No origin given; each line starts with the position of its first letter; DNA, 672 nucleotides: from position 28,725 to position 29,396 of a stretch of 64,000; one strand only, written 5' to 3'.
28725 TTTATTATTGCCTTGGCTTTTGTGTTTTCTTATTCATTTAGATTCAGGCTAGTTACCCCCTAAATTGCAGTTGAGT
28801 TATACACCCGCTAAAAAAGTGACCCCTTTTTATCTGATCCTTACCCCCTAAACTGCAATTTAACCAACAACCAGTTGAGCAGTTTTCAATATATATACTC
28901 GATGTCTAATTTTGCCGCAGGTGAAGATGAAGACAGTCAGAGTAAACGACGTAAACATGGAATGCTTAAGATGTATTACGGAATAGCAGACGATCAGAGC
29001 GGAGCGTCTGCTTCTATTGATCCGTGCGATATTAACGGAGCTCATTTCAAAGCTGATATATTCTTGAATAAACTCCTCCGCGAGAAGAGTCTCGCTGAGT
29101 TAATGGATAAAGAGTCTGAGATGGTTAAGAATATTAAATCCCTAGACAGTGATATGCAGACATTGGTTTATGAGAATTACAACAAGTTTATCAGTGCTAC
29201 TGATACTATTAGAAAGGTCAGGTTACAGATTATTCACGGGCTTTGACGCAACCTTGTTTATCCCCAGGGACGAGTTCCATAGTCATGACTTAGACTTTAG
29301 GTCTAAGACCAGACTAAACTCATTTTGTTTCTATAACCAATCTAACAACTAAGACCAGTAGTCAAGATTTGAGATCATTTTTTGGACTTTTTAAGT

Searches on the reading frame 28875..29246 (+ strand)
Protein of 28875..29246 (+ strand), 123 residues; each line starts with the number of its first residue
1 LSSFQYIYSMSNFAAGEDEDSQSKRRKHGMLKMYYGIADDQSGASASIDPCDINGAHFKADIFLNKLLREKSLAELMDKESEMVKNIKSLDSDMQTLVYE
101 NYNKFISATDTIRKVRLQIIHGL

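Call 10: find_homologous_proteins(query=window:28902-29216:+, max_evalue=1e-10)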
Query seq(105 aa) (105 aa): 335 proteins with E <= 1e-10 among 757 candidates; the best 120 are listed.
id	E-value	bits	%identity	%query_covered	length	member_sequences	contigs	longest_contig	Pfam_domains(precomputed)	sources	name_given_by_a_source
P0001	5.1e-41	157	69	100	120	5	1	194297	PF08700.18,PF15469.13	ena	-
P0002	6.4e-41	156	74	91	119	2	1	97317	PF08700.18,PF15469.13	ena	-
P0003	7.8e-41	156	72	100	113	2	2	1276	PF08700.18,PF15469.13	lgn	-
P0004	2.8e-40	154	73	92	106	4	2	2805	PF08700.18,PF15469.13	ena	-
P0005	7.9e-40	153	78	89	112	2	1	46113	PF08700.18,PF15469.13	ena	-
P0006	1.3e-39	152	73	89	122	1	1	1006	PF08700.18,PF15469.13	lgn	-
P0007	1.5e-38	149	68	100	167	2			PF08700.18,PF04124.19,PF15469.13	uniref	uniref:Vacuolar protein sorting-associated protein 51 homolog n=1 Tax=Saccoglossus kowalevskii TaxID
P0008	1.2e-36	143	68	93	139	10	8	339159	PF08700.18,PF15469.13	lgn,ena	-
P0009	1.5e-36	142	67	91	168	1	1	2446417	PF08700.18,PF04124.19,PF15469.13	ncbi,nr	ncbi:Vacuolar protein sorting-associated protein 51 [Branchiostoma belcheri]|nr:Vacuolar protein sor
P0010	1.9e-36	142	80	81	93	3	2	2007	PF08700.18,PF15469.13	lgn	-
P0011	9.4e-36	140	78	81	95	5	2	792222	PF08700.18,PF15469.13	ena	-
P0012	3.1e-35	138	67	90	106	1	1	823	PF08700.18,PF15469.13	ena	-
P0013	7.6e-35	137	64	96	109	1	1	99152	PF08700.18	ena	-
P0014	1.2e-34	136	81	81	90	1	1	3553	PF08700.18,PF15469.13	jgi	jgi:hypothetical protein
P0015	2.3e-34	135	67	90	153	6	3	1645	PF08700.18,PF15469.13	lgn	-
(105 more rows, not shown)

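Call 13: find_encoding_contigs(protein=P0005, flank=10000, max_places=3)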
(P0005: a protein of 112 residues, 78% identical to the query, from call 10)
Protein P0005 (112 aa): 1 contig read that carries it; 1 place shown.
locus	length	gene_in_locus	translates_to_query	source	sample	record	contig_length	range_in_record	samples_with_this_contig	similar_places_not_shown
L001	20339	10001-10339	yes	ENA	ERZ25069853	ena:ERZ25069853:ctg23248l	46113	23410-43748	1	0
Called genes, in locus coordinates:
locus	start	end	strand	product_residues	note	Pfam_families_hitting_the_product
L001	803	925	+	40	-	-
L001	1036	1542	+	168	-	-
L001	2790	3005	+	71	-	-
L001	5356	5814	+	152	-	-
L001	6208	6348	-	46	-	-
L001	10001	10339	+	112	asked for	PF15469:Sec5 (weak), PF08700:VPS51_Exo84_N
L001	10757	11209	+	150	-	-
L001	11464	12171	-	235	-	-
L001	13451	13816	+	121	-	-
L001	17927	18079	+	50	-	-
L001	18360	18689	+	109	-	-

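Call 14: find_encoding_contigs(protein=P0011, flank=10000, max_places=3)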
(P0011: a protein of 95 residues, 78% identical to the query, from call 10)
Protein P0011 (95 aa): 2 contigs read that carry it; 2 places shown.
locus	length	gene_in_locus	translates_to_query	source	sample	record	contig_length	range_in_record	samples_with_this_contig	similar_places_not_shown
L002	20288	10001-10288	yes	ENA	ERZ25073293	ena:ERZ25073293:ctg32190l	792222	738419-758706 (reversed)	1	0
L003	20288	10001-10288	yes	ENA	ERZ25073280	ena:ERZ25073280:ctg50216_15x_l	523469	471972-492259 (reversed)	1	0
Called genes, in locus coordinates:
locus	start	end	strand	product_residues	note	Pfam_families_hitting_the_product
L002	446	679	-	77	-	-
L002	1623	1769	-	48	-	-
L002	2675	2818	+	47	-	-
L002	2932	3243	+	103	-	-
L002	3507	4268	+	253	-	-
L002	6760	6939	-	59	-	-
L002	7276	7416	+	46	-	-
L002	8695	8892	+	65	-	-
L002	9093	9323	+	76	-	-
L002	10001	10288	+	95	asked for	PF15469:Sec5 (weak), PF08700:VPS51_Exo84_N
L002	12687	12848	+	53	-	-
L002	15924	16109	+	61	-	-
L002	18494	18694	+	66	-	-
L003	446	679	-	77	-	-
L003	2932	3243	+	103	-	-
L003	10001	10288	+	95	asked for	PF15469:Sec5 (weak), PF08700:VPS51_Exo84_N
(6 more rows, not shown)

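Call 36: search_protein_families(library=pfam, proteins=[window:28875-29246:+], max_evalue=0.01)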
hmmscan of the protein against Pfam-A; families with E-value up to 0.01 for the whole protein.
window:28875-29246:+ (123 aa): 4 families
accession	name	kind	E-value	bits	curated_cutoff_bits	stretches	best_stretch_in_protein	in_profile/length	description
PF08700.17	VPS51_Exo84_N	-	1.6e-18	67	24.2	1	53-115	1-63/87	Vps51/EXO84/COG1 N-terminal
PF15469.12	Sec5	-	1.3e-05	24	22.7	1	53-118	33-98/837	Exocyst complex component Sec5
PF04124.18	Dor1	-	0.0016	17.8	23.3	1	68-117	4-53/339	Dor1-like family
PF06148.17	COG2_N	-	0.0049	17.4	24.3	1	55-108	10-60/75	COG2 N-terminal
